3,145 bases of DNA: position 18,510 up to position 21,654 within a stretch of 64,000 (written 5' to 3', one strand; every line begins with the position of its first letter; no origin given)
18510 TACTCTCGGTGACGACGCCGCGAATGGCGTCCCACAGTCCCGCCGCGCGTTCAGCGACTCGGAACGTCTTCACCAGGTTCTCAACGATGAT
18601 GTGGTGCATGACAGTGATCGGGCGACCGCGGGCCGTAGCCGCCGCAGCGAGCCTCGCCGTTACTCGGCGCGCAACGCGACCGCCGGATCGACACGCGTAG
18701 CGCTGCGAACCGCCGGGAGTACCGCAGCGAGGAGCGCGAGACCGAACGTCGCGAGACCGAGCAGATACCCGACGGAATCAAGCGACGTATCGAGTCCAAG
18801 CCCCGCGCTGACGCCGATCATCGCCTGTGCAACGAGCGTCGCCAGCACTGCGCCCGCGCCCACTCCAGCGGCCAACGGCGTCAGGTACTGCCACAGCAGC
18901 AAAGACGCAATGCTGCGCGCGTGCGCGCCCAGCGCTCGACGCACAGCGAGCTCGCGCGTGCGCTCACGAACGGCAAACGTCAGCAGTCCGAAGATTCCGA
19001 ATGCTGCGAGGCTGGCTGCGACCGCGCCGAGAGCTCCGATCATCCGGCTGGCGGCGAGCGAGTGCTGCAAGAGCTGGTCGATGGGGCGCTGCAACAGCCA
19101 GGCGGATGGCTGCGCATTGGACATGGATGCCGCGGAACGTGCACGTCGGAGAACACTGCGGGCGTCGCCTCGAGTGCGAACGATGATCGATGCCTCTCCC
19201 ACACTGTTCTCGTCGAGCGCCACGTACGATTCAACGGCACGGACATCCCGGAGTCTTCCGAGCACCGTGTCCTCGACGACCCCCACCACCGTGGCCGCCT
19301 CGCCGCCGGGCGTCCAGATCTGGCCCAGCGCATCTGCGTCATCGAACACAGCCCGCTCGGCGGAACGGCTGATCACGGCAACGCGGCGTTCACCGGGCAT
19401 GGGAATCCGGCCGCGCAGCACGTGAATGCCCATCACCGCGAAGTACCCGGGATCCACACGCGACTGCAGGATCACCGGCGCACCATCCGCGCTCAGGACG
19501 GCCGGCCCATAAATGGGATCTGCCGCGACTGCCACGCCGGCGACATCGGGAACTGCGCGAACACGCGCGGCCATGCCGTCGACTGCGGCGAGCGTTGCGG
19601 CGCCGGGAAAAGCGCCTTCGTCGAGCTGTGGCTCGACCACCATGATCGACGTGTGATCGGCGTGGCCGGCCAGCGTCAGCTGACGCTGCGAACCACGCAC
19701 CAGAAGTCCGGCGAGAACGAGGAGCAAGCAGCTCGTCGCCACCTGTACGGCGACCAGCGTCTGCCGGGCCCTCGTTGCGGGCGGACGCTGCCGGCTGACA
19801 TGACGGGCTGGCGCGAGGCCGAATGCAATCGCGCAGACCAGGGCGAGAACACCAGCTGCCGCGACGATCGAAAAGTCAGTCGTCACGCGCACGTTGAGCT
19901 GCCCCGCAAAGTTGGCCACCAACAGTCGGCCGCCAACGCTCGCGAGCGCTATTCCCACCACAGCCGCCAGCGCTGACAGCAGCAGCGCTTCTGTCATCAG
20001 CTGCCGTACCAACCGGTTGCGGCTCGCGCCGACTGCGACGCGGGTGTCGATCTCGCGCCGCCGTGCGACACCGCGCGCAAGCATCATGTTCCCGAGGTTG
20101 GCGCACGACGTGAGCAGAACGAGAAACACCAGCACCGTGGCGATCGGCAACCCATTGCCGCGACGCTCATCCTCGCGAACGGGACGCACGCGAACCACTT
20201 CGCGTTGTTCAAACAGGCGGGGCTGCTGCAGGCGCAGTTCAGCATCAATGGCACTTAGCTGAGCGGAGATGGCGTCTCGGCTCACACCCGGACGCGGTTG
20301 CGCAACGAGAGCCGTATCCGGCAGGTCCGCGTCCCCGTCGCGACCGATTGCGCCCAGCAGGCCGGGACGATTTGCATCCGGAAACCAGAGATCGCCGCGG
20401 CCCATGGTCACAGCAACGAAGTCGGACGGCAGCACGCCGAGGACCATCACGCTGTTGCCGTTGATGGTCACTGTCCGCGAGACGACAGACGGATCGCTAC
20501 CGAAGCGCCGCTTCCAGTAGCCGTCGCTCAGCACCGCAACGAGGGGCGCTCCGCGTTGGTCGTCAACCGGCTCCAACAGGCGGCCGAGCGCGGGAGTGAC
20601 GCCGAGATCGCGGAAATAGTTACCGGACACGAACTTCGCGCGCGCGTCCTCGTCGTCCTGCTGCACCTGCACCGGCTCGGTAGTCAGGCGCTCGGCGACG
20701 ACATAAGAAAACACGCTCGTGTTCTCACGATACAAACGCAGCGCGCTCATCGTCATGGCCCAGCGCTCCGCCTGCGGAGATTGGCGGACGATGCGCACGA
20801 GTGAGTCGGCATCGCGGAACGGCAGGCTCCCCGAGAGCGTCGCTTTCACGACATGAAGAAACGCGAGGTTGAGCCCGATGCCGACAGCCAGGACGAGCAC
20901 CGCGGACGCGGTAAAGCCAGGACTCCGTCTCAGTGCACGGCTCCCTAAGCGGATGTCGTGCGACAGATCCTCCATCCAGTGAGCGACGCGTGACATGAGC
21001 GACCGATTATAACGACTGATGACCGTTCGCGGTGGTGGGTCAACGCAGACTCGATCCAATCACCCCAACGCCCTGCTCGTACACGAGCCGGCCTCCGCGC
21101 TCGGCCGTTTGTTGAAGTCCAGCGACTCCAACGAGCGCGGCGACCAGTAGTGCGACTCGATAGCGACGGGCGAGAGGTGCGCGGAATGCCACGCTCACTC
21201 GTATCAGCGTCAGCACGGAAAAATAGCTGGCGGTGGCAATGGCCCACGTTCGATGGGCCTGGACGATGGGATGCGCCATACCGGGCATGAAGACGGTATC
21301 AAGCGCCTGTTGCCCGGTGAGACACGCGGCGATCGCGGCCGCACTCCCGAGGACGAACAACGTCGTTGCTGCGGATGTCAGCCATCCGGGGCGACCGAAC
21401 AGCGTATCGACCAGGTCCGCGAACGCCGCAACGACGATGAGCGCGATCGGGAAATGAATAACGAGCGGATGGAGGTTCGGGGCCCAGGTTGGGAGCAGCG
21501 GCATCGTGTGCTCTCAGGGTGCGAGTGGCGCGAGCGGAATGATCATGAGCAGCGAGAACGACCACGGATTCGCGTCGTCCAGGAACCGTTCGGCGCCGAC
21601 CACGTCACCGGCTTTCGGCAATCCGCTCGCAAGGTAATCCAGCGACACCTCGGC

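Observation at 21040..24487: chrB without chrA, divergently paired with an octaheme cytochrome c operon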

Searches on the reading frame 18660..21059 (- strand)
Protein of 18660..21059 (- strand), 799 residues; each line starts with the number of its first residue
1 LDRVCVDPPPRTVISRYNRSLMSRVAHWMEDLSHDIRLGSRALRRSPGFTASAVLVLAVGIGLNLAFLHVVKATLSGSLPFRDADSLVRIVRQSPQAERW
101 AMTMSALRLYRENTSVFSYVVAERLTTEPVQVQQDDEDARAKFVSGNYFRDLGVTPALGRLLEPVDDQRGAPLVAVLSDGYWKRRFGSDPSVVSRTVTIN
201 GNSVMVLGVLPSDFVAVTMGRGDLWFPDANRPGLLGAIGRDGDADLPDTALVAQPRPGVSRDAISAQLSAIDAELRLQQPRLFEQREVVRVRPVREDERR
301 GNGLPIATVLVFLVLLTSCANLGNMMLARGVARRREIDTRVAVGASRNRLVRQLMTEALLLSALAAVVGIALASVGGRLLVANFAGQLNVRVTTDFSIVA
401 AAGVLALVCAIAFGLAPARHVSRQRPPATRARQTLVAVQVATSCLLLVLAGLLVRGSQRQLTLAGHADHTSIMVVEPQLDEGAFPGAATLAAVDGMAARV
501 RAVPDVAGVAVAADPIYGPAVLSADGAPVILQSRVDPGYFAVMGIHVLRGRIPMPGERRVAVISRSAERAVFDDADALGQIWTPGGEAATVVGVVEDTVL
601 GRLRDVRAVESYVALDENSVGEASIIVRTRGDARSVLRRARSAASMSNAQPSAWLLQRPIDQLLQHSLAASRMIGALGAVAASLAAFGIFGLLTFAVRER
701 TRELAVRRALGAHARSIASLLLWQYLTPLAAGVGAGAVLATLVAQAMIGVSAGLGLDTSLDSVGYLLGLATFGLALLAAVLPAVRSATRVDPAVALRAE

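Call 5: search_protein_families(library=pfam, proteins=[window:18660-21059:-], max_evalue=0.01)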
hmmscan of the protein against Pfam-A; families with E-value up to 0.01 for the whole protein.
window:18660-21059:- (799 aa): 2 families
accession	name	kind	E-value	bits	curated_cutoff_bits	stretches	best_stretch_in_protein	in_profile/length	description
PF12704.14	MacB_PCD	-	1.4e-28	101.1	27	2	50-270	1-206/207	MacB-like periplasmic core domain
PF02687.27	FtsX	-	1.5e-28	99.7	25.5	2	309-425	2-119/120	FtsX-like permease C-terminal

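Call 6: search_protein_families(library=ncbifam, proteins=[window:18660-21059:-], max_evalue=0.01)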
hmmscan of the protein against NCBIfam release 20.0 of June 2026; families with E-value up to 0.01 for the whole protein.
window:18660-21059:- (799 aa): 7 families
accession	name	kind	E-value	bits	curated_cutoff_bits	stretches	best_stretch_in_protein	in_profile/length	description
TIGR03434.1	ADOP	subfamily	1.1e-156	523.2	622.3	1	33-799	2-803/803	ADOP family duplicated permease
NF007826.0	PRK10535.1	equivalog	8.1e-16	57.4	966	2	311-431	529-646/648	macrolide ABC transporter ATP-binding protein/permease MacB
TIGR02212.1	lolCE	equivalog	1.9e-06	27.1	362.45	1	681-799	276-411/411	lipoprotein-releasing ABC transporter permease subunit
NF008357.0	PRK11146.1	exception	6.7e-05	21.9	439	1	683-747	281-345/414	lipoprotein-releasing ABC transporter permease subunit LolE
NF008076.0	PRK10814.1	exception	0.0014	17.8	473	1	665-799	258-399/399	lipoprotein-releasing ABC transporter permease subunit LolC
TIGR02213.1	lolE_release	exception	0.0061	15.4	540.35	1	683-749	278-344/411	lipoprotein-releasing ABC transporter permease subunit LolE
NF038008.1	ABC_perm_DarB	equivalog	0.008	14.1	700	0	312-451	281-424/777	darobactin export ABC transporter permease subunit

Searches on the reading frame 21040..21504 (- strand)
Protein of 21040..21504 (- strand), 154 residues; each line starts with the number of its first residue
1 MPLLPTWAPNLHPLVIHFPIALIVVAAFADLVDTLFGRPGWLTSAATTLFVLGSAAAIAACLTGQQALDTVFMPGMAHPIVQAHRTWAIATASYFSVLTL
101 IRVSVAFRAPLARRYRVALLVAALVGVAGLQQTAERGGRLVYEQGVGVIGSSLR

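Call 5: search_protein_families(library=pfam, proteins=[window:21040-21504:-], max_evalue=0.01)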
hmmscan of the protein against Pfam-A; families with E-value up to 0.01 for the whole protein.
window:21040-21504:- (154 aa): 1 family
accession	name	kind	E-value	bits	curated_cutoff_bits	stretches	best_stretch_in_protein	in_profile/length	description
PF09990.14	DUF2231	-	7.2e-16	58.9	26.4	1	10-148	3-137/139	Predicted membrane protein (DUF2231)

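Call 6: search_protein_families(library=ncbifam, proteins=[window:21040-21504:-], max_evalue=0.01)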
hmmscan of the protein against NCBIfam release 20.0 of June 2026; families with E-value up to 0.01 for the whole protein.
window:21040-21504:- (154 aa): 0 families
